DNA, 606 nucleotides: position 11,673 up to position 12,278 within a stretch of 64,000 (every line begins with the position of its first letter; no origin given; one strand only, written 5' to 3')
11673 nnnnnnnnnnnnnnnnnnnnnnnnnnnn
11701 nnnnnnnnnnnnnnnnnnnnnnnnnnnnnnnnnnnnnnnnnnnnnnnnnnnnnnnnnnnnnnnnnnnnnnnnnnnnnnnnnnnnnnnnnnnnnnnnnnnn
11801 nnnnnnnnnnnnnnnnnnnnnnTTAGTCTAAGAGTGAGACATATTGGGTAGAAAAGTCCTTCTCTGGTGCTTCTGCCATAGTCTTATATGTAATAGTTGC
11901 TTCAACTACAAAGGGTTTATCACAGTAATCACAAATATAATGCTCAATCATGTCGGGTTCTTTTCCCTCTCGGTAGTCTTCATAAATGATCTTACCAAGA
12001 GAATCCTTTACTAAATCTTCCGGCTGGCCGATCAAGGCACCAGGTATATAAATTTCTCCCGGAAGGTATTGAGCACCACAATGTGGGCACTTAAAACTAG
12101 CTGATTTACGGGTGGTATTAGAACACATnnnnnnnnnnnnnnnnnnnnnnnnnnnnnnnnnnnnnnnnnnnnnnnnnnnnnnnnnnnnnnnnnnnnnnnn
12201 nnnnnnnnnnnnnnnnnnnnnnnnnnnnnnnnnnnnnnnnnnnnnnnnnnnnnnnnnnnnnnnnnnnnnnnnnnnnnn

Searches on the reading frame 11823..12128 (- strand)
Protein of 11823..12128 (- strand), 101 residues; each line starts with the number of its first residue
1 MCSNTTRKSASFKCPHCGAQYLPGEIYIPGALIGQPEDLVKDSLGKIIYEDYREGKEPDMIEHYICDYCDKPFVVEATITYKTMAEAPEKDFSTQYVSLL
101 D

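Call 8: search_protein_families(library=pfam, proteins=[window:11823-12128:-], max_evalue=0.01)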
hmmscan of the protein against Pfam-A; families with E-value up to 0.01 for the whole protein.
window:11823-12128:- (101 aa): 4 families
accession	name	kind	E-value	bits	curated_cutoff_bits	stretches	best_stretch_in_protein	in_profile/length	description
PF13894.12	zf-C2H2_4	-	0.0033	18.5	27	0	12-21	1-10/24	C2H2-type zinc finger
PF13248.11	Zn_ribbon_3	-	0.0046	16.8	27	0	13-19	4-10/26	zinc-ribbon domain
PF14353.12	CpXC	-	0.0051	17.2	25.4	0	61-86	35-60/121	CpXC protein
PF24292.1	DUF7479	-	0.0078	16.7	27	0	8-25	27-44/60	Domain of unknown function (DUF7479)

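Call 11: search_protein_families(library=phrogs, proteins=[window:11823-12128:-], max_evalue=0.001)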
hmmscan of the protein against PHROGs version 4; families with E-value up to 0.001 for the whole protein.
window:11823-12128:- (101 aa): 1 family
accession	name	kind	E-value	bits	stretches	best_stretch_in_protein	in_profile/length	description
phrog_6504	-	unknown function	0.00028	22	0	63-85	34-56/61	-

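Call 21: find_related_loci(query=window:11823-12128:-, collection=viral_contigs, flank=4000)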
Query window:11823-12128:- (101 aa) in viral_contigs; peptide patterns used: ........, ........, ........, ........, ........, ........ (x = any residue, [..] = any of these).
17 stretches matched a pattern; 9 encode a relative of the query (tblastn E <= 1e-3); 9 distinct loci.
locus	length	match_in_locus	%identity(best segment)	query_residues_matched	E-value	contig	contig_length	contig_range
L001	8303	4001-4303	75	1-101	2e-52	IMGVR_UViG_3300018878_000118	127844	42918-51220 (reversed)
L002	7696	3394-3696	68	1-101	1e-49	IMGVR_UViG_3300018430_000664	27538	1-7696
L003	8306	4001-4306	75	1-101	1e-49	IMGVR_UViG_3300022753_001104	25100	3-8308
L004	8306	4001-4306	75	1-101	1e-49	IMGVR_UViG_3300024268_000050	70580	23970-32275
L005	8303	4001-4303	68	1-101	1e-49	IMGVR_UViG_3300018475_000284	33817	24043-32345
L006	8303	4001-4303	68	1-101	1e-49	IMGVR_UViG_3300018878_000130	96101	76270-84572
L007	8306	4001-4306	75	1-101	1e-49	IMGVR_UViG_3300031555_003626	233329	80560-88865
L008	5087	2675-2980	67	1-101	2e-46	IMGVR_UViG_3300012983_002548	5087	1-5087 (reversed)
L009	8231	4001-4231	41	7-86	5e-17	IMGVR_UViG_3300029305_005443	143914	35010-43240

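Call 41: find_homologous_proteins(query=window:11823-12128:-, max_evalue=0.001)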
Query window:11823-12128:- (101 aa): 495 proteins with E <= 0.001 among 495 candidates; the best 120 are listed.
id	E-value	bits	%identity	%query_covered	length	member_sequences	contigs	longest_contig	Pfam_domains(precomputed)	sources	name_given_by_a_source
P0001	3.3e-61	221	96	100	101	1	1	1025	-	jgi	jgi:transposase-like protein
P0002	8.2e-57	207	84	100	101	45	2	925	-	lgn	-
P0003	9.3e-57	207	84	100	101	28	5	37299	-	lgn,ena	-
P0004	2.8e-56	206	82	100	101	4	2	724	-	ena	-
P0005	3.4e-56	205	85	100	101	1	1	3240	-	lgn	-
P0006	5.4e-56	205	84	100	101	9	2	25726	-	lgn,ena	-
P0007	8.1e-56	204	84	100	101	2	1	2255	-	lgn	-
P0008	9.5e-56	204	84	100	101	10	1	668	-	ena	-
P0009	1.7e-55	203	80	100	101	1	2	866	-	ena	-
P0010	1.7e-55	203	86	100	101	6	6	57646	-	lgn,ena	-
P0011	3.7e-55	202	86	100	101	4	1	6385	-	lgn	-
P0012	4.1e-55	202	81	100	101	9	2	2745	-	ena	-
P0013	7.6e-55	201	82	100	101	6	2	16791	-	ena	-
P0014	1.3e-54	200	83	100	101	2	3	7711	-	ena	-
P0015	1.6e-54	200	80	100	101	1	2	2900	-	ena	-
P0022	1.5e-53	197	81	100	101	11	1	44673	-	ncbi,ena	-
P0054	1.3e-51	191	78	100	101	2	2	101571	-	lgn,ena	-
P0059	2.9e-51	189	78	100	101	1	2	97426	-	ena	-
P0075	4.6e-50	186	75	100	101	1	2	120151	-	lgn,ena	-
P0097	4.1e-49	183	75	99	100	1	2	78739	-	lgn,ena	-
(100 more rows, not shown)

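Call 43: find_encoding_contigs(protein=P0075, flank=3000, max_places=2)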
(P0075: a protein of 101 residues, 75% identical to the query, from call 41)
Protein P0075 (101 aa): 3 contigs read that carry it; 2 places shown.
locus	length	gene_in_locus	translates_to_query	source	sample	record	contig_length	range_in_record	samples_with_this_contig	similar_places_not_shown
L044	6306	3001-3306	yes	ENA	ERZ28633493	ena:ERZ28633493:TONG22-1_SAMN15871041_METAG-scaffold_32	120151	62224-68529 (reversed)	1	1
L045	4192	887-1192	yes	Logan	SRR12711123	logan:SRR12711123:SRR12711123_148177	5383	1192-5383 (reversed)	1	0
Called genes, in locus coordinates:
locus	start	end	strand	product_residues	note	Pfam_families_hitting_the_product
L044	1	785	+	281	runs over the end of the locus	-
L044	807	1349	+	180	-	PF18907:DUF5662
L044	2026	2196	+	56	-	-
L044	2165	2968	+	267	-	-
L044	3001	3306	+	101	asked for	-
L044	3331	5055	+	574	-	PF00176:SNF2-rel_dom, PF04851:ResIII, PF00271:Helicase_C (weak)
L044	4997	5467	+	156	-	-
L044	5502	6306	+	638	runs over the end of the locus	-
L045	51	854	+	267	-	-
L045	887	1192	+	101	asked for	-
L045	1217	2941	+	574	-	PF00176:SNF2-rel_dom, PF04851:ResIII, PF00271:Helicase_C (weak)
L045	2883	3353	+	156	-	-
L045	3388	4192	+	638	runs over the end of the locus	-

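Call 44: find_encoding_contigs(protein=P0054, flank=3000, max_places=1)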
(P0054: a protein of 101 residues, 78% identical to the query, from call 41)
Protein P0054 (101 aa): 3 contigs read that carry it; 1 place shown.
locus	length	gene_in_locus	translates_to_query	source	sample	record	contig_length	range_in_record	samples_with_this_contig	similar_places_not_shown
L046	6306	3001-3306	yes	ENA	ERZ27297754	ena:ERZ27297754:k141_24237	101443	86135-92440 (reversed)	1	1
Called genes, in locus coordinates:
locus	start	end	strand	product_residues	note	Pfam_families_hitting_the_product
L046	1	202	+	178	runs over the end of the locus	PF01885:PTS_2-RNA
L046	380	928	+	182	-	PF18907:DUF5662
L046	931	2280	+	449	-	-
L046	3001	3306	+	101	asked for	-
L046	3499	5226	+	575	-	PF00176:SNF2-rel_dom, PF04851:ResIII, PF00271:Helicase_C (weak)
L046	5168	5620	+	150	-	-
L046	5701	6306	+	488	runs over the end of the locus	-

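Call 45: find_encoding_contigs(protein=P0059, flank=3000, max_places=1)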
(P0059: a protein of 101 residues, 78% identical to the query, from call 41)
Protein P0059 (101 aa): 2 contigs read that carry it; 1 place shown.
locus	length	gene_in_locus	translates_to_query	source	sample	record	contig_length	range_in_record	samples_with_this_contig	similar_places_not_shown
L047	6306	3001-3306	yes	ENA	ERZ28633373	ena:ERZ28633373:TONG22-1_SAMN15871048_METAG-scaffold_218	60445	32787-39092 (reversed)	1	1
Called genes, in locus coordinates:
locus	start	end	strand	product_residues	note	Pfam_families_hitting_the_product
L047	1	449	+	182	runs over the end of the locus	PF18907:DUF5662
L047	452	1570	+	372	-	-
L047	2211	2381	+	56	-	PF07878:RHH_5 (weak)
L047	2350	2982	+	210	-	-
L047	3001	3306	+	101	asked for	-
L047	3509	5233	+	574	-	PF00176:SNF2-rel_dom, PF04851:ResIII, PF00271:Helicase_C (weak)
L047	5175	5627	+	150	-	-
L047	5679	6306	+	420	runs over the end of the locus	-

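Call 46: find_encoding_contigs(protein=P0097, flank=3000, max_places=1)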
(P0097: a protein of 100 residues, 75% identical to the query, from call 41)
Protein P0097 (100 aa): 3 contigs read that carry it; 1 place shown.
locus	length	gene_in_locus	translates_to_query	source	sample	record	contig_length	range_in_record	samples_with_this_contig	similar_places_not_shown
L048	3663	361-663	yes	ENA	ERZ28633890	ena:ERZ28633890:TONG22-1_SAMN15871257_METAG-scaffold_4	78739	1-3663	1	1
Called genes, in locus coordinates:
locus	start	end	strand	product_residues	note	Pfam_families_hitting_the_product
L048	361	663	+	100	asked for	-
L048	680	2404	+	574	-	PF00176:SNF2-rel_dom, PF04851:ResIII, PF00271:Helicase_C (weak)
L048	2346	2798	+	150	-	-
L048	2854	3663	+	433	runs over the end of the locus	-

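Call 47: find_encoding_contigs(protein=P0010, flank=3000, max_places=1)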
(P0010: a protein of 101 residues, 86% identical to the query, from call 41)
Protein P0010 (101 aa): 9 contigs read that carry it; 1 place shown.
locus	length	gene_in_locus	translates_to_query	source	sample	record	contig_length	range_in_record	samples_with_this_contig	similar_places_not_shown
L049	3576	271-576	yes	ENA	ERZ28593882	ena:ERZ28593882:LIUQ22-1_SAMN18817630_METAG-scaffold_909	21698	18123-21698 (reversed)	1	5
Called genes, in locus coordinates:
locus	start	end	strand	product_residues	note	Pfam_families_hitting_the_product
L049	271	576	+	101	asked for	-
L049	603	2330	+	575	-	PF00176:SNF2-rel_dom, PF00270:DEAD (faint), PF04851:ResIII, PF00271:Helicase_C (weak)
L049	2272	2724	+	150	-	-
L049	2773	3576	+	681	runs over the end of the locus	-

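Call 48: find_encoding_contigs(protein=P0022, flank=3000, max_places=1)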
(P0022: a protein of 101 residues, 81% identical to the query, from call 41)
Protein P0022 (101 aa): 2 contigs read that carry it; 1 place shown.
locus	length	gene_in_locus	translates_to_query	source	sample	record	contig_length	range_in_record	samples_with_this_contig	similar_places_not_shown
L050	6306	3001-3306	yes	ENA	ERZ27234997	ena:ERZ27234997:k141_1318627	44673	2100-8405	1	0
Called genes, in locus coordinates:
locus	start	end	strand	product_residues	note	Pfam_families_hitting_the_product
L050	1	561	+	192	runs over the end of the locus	PF01885:PTS_2-RNA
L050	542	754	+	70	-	-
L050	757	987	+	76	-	-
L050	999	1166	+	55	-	-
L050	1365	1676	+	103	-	-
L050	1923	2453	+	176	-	PF18907:DUF5662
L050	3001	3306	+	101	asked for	-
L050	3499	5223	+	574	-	PF00176:SNF2-rel_dom, PF04851:ResIII, PF00271:Helicase_C (weak)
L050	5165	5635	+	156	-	-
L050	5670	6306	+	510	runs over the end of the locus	-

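Call 54: search_solved_structures(query=A4, max_evalue=1)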
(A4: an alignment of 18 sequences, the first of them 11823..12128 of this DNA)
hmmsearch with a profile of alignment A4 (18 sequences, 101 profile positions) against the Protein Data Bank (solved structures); distinct sequences matched with E-value up to 1: 9.
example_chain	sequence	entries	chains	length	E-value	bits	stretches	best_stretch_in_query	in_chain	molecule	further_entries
6e93_A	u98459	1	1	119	0.0066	19.4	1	62-96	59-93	Zinc finger and BTB domain-containing protein 38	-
6e94_A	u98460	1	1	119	0.0076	19.2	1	62-96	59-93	Zinc finger and BTB domain-containing protein 38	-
2m9a_A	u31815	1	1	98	0.043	16.8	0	60-92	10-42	E3 ubiquitin-protein ligase ZFP91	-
4fgw_A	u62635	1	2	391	0.097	15.7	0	6-42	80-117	Glycerol-3-phosphate dehydrogenase [NAD(+)] 1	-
1nyp_A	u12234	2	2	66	0.28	14.2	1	60-74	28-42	PINCH protein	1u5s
6tly_A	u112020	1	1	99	0.38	13.8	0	53-95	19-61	Protein kinase, putative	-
2e2z_A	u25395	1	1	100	0.92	12.5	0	5-25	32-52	Tim15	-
8tho_A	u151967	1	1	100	0.98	12.5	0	62-82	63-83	B-cell lymphoma/leukemia 11A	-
2eme_A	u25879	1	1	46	0.98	12.4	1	63-87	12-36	Zinc finger protein 473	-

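Call 58: find_encoding_contigs(protein=P0010, flank=2000, max_places=10)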
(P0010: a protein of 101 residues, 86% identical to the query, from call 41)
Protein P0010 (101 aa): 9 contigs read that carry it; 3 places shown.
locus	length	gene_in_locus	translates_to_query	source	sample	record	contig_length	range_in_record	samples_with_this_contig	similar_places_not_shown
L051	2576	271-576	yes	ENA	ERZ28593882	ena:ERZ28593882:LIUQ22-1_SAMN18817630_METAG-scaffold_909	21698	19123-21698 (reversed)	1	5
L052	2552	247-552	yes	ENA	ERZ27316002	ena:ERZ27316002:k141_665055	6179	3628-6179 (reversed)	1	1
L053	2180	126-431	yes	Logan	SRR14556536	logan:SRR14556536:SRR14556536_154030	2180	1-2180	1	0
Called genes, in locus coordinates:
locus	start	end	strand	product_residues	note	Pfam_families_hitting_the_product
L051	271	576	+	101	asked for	-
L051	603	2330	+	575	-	PF00176:SNF2-rel_dom, PF00270:DEAD (faint), PF04851:ResIII, PF00271:Helicase_C (weak)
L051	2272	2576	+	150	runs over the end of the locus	-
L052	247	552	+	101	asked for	-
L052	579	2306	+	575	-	PF00176:SNF2-rel_dom, PF00270:DEAD (faint), PF04851:ResIII, PF00271:Helicase_C (weak)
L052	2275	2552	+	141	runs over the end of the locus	-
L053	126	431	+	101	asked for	-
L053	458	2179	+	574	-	?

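Call 59: predict_structure(alignment_id=A4)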
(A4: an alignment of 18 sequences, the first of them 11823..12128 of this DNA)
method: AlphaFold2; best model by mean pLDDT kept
length: 101 residues; sequences in the alignment: 18
mean_pLDDT: 50.3   pTM: 0.35
mean pLDDT of the five models: 50.3, 47.9, 47.9, 46.0, 43.9
residues with pLDDT >= 90: 0; 70-90: 8; 50-70: 31; < 50: 62
segments of 3 or more residues with pLDDT < 50: 1-9, 29-47, 49-59, 78-92, 94-101
pLDDT, mean of each block of 10 residues (from residue 1): 38 68 56 44 46 42 68 57 42 43 38
secondary structure, 60 per line:
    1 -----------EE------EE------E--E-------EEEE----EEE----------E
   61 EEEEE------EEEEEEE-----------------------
elements in order: E39-42 E47-49 E60-65 E72-78

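Call 76: search_protein_families(library=ncbifam, proteins=[window:11823-12128:-], max_evalue=0.01)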
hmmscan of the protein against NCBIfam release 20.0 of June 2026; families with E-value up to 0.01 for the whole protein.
window:11823-12128:- (101 aa): 1 family
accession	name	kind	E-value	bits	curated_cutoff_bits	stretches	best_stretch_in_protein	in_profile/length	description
NF050000.1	IS1_IS1595_Zn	domain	0.0082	16.7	28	0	12-20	22-30/34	IS1/IS1595 family N-terminal zinc-binding domain-containing protein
